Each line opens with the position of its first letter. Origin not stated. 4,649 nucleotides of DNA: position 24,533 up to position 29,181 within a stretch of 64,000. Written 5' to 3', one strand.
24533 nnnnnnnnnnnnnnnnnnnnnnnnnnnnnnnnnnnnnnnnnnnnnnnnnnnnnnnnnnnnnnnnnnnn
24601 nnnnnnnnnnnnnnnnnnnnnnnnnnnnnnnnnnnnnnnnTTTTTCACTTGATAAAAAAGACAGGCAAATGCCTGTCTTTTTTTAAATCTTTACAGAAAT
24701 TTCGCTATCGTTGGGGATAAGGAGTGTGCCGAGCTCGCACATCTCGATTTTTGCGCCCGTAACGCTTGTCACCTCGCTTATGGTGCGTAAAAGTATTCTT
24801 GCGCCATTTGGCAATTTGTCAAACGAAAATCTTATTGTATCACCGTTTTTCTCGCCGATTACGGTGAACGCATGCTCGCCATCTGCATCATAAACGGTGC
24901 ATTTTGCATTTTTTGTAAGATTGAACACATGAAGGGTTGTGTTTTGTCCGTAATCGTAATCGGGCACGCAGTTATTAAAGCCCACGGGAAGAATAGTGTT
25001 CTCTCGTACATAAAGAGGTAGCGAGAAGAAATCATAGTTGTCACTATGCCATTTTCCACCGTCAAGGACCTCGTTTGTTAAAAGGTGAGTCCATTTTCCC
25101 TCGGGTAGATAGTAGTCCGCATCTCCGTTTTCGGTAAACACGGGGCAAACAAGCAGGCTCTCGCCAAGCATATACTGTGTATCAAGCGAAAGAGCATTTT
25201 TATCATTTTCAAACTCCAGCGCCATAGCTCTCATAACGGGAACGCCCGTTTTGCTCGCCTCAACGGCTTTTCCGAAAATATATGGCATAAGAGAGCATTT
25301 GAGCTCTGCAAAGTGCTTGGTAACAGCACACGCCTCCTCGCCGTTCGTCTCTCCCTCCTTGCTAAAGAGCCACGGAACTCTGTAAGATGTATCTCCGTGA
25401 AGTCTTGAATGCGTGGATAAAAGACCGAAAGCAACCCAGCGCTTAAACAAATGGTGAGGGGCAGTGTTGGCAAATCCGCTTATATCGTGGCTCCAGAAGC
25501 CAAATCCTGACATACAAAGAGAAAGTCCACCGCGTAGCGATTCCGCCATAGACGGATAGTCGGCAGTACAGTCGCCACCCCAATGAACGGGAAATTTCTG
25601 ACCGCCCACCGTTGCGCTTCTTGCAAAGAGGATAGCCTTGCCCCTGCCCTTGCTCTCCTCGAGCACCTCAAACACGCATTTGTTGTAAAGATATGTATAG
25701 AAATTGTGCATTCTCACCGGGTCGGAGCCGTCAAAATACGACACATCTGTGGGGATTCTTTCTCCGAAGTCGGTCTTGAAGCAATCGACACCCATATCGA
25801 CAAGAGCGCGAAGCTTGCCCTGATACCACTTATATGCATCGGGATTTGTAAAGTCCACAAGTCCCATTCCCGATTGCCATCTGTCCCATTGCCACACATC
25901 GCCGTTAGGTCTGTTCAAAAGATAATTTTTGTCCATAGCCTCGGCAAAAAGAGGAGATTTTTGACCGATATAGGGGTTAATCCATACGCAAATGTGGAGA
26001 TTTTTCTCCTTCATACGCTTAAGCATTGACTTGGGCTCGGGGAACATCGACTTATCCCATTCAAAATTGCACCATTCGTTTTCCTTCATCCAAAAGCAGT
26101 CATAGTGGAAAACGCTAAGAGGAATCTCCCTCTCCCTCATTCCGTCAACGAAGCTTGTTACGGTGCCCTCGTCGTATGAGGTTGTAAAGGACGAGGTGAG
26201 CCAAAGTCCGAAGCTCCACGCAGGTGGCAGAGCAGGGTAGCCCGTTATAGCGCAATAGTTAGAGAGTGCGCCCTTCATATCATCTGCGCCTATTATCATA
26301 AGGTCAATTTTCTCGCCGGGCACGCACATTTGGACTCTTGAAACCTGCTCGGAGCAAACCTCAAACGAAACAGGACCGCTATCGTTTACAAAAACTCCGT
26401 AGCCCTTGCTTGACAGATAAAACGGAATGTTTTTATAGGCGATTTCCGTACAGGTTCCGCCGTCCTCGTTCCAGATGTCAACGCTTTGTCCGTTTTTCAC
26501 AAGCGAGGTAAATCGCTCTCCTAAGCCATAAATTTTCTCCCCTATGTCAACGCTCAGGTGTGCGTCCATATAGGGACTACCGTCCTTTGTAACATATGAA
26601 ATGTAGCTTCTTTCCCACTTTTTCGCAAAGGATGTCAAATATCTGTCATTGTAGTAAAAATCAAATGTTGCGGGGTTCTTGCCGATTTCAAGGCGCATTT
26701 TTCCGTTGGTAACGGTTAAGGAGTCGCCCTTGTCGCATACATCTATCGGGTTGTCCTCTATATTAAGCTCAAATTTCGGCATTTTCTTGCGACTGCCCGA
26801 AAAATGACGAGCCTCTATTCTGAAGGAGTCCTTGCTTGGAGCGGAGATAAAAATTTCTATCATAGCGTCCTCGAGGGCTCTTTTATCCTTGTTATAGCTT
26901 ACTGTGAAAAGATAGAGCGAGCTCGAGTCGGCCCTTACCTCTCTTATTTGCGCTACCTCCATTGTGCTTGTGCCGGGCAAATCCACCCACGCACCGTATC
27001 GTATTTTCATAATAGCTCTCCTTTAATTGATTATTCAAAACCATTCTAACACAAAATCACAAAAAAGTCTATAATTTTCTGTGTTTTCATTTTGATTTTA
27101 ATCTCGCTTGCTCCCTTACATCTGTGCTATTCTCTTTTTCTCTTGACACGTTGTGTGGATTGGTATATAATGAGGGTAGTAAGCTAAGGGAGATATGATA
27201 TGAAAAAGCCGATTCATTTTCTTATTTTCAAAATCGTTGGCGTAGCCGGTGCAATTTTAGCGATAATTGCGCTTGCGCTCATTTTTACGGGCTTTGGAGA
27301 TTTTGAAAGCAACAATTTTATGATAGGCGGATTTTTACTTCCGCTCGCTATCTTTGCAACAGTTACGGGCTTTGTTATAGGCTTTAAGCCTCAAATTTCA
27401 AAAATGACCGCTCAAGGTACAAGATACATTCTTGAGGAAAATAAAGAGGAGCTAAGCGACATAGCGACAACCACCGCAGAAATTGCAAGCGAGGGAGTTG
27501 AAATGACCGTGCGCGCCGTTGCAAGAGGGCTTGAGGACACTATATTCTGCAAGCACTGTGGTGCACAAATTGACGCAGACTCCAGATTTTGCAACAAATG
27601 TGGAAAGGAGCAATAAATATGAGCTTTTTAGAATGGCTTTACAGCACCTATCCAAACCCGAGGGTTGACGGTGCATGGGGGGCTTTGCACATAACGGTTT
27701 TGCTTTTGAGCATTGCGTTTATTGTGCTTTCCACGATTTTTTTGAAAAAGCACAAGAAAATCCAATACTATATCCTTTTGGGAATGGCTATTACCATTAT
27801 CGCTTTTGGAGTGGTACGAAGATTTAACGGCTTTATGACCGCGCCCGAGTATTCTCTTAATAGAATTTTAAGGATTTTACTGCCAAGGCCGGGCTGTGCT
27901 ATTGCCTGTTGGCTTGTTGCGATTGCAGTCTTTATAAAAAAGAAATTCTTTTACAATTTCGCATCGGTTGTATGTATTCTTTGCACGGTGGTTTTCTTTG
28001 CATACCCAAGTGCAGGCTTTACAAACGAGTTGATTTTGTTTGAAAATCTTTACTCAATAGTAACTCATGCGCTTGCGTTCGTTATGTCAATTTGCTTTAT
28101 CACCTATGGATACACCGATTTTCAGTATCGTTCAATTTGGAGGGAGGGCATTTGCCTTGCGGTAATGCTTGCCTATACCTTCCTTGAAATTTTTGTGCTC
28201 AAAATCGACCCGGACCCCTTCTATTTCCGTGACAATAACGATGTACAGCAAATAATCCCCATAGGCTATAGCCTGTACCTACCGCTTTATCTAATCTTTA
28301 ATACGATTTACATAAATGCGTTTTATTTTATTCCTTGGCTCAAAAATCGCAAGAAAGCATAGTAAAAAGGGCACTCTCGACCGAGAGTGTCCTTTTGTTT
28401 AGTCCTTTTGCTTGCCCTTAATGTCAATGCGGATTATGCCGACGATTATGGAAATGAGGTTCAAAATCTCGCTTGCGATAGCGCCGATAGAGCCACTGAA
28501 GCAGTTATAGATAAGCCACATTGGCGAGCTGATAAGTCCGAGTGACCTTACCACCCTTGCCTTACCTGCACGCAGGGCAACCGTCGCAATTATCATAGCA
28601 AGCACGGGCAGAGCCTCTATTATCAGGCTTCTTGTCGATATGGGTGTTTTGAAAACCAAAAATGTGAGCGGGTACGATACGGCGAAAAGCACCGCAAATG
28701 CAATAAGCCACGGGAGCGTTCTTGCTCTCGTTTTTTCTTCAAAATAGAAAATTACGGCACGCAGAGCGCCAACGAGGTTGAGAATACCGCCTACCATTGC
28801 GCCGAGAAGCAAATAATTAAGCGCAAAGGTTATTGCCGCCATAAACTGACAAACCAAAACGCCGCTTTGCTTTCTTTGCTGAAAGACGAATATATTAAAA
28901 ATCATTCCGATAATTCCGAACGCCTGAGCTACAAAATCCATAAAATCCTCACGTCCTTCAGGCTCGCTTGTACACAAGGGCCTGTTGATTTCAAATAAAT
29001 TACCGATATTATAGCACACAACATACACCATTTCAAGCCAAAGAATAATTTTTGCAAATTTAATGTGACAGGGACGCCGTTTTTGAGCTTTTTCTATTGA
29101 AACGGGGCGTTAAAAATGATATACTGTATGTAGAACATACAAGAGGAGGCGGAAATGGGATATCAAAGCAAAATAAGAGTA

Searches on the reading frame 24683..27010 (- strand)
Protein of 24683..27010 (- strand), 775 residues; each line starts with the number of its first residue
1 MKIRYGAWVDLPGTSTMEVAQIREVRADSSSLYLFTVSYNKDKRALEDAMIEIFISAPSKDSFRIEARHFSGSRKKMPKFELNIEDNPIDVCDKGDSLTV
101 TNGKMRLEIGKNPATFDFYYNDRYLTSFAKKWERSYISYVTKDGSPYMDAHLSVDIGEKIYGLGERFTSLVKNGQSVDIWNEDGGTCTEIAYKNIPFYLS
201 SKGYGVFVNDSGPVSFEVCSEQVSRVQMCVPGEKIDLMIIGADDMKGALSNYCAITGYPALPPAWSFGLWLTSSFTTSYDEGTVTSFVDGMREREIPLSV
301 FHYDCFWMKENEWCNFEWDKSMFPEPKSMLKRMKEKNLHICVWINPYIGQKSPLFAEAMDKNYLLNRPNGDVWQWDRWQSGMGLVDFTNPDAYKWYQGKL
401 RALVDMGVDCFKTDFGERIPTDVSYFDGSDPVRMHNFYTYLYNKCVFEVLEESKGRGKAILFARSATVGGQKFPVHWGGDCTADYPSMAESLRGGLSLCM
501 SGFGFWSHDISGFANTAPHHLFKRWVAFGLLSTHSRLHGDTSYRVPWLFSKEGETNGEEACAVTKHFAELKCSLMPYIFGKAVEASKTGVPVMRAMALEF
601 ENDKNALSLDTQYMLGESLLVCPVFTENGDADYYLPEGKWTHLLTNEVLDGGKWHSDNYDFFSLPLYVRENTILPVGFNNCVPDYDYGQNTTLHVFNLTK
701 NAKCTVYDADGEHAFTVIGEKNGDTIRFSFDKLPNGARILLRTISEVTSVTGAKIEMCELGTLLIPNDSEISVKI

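Call 65: search_protein_families(library=pfam, proteins=[window:24683-27010:-])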
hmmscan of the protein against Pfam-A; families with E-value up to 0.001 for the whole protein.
window:24683-27010:- (775 aa): 3 families
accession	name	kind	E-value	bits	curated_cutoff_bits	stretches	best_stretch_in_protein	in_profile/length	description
PF01055.32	Glyco_hydro_31_2nd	-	7.1e-92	308.7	23.5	1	259-579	1-326/328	Glycosyl hydrolases family 31 TIM-barrel domain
PF13802.12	Gal_mutarotas_2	-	1.2e-28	101.1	27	1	54-217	3-184/184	Glycosyl hydrolase 31 N-terminal galactose mutarotase-like domain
PF21365.3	Glyco_hydro_31_3rd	-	7.7e-24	84.4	24.4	1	589-674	1-87/87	Glycosyl hydrolase family 31 C-terminal domain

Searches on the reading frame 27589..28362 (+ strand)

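Call 93: search_protein_families(library=pfam, proteins=[window:27589-28362:+], max_evalue=0.00001)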
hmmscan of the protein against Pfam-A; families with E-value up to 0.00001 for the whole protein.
window:27589-28362:+ (257 aa): 1 family
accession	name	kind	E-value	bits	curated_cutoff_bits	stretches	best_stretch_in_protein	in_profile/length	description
PF14808.11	TMEM164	-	2.3e-07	31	25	1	30-199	2-170/217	TMEM164 family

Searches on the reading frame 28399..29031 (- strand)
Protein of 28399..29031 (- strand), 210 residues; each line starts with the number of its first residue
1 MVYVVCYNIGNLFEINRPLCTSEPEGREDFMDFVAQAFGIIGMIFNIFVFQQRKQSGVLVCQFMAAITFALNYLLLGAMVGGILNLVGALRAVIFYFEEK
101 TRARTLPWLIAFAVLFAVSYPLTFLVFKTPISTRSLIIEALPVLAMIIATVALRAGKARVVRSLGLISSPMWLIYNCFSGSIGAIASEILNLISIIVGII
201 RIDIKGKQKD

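Call 93: search_protein_families(library=pfam, proteins=[window:28399-29031:-], max_evalue=0.00001)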
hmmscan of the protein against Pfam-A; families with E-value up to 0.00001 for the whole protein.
window:28399-29031:- (210 aa): 1 family
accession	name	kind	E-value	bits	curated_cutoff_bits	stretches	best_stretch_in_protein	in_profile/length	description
PF10688.14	Imp-YgjV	-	6.9e-33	114.1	23.5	1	34-203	2-156/159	Bacterial inner membrane protein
